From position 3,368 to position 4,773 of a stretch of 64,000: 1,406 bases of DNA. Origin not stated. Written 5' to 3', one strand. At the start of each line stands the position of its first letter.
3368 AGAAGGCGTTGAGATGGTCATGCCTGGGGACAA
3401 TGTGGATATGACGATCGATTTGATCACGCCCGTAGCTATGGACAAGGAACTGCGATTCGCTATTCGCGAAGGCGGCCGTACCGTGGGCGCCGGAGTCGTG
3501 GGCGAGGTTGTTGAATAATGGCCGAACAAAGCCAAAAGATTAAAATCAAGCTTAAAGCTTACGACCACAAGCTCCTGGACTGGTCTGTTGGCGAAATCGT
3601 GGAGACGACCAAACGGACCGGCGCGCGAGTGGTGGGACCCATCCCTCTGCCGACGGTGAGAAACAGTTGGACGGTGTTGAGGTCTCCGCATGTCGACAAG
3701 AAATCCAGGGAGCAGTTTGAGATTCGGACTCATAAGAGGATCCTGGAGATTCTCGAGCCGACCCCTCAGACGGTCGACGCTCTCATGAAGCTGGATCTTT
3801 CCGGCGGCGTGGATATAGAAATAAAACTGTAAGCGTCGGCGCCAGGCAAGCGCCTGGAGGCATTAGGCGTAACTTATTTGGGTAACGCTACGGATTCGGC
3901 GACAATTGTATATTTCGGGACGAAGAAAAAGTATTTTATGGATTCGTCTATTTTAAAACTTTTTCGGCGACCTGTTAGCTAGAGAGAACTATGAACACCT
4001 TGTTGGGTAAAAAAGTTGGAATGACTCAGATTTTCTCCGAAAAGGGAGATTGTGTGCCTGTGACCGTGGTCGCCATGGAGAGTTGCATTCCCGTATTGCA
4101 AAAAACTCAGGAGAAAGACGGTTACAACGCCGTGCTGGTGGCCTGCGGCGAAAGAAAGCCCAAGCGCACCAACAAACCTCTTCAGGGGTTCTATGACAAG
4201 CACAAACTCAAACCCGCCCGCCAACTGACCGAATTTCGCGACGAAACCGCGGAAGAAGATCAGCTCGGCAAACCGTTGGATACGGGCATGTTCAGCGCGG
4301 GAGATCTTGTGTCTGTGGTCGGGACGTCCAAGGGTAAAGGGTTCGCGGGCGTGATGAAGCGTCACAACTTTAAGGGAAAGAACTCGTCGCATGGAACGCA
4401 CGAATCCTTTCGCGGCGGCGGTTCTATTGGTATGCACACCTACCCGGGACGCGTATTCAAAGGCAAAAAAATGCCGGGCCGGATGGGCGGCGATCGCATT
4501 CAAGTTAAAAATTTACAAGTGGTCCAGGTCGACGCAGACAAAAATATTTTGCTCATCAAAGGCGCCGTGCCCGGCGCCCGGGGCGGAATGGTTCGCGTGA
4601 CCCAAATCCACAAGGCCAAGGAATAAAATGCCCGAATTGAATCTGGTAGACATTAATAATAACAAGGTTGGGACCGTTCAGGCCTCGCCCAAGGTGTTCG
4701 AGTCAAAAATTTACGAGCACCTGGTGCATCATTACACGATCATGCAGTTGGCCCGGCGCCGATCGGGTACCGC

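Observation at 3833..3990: Second structured repeat family sits immediately 3' of rpsJ and, inverted, immediately 3' of the GGDEF-PilZ gene (63266-63422)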

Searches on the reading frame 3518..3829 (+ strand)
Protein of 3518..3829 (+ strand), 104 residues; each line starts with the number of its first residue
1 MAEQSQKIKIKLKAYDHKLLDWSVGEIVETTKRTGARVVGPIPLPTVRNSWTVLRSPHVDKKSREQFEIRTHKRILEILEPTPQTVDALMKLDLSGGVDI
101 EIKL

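Call 85: search_protein_families(library=pfam, proteins=[window:3518-3829:+])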
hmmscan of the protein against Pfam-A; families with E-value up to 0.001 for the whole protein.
window:3518-3829:+ (104 aa): 1 family
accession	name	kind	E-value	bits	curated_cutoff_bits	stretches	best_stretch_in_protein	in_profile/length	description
PF00338.27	Ribosomal_S10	-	8.1e-36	122.7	21.2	1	9-103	1-98/98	Ribosomal protein S10p/S20e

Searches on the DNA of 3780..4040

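Call 94: search_rna_families(source=window, start=3780, end=4040, threshold=evalue, max_evalue=1)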
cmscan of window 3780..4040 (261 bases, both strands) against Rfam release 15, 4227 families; matches with E-value up to 1: 0.
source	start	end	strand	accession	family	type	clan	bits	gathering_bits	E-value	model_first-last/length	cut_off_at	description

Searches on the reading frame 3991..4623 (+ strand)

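Call 85: search_protein_families(library=pfam, proteins=[window:3991-4623:+])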
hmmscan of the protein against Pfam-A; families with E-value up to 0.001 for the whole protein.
window:3991-4623:+ (211 aa): 1 family
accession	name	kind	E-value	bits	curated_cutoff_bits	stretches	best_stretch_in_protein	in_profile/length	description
PF00297.29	Ribosomal_L3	-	6.7e-11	42.2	22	1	94-182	205-290/369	Ribosomal protein L3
